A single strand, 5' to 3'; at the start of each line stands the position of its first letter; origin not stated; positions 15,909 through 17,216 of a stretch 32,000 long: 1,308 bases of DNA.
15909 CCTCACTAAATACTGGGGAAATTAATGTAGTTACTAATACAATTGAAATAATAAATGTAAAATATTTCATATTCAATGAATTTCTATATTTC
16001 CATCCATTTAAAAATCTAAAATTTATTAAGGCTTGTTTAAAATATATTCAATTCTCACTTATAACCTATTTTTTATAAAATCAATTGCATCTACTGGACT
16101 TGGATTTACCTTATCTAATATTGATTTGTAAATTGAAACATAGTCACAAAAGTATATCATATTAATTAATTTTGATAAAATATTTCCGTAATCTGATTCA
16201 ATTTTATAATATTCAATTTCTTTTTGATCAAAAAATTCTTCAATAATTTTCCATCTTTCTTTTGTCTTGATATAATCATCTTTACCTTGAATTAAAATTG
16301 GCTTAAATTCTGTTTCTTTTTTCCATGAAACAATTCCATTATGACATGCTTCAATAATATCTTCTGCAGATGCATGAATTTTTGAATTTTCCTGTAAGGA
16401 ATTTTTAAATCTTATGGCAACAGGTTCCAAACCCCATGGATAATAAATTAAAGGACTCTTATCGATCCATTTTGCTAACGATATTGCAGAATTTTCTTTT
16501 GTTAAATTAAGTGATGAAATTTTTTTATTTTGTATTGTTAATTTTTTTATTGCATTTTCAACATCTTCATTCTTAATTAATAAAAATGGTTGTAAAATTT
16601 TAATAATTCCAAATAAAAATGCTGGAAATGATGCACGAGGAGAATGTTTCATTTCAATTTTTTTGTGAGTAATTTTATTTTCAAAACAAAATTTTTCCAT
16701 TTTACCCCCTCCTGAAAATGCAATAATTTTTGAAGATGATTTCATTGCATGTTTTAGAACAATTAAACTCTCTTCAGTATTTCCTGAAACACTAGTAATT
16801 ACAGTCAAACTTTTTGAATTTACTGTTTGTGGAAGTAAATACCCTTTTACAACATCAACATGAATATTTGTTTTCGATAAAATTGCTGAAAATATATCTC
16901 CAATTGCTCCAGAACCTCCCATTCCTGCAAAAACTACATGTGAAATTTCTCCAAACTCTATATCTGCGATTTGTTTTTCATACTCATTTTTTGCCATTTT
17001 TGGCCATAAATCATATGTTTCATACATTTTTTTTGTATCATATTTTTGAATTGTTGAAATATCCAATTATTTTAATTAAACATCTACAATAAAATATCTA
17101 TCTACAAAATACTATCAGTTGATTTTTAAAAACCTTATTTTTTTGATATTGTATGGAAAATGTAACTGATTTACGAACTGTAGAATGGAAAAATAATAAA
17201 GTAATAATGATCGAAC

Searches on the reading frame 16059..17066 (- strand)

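Call 4: search_protein_families(library=pfam, proteins=[window:16059-17066:-], max_evalue=0.01)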
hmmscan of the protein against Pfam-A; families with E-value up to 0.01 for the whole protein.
window:16059-17066:- (335 aa): 3 families
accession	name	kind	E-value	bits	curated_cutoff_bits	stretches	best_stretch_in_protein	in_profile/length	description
PF10432.14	bact-PGI_C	-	4.7e-37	127.7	24.5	1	191-335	2-151/151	Bacterial phospho-glucose isomerase C-terminal SIS domain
PF01380.27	SIS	-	8e-05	22.9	25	1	42-119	6-88/131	SIS domain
PF08722.17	Tn7_TnsA-like_N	-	0.0024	18.8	26.5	1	243-287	43-81/85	TnsA-like endonuclease N terminal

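Call 25: search_protein_families(library=ncbifam, proteins=[window:16059-17066:-], max_evalue=0.00001)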
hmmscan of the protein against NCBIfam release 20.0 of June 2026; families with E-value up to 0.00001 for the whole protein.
window:16059-17066:- (335 aa): 6 families
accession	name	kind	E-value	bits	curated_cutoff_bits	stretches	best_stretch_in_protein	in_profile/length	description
NF006423.0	PRK08674.1-2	equivalog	5.7e-52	176.6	254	1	27-335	12-316/317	bifunctional phosphoglucose/phosphomannose isomerase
TIGR02128.1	G6PI_arch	equivalog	1.5e-51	175.2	213.9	1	21-335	1-307/308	bifunctional phosphoglucose/phosphomannose isomerase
NF006426.0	PRK08674.1-6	subfamily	2.6e-51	174.6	295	1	4-335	6-349/354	bifunctional phosphoglucose/phosphomannose isomerase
NF006425.0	PRK08674.1-5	equivalog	8.1e-51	173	471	1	2-335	7-353/358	bifunctional phosphoglucose/phosphomannose isomerase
NF006422.0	PRK08674.1-1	subfamily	2.5e-36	125.7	317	1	14-263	1-235/302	bifunctional phosphoglucose/phosphomannose isomerase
NF006424.0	PRK08674.1-3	equivalog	1.9e-32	113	730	1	2-335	8-352/355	bifunctional phosphoglucose/phosphomannose isomerase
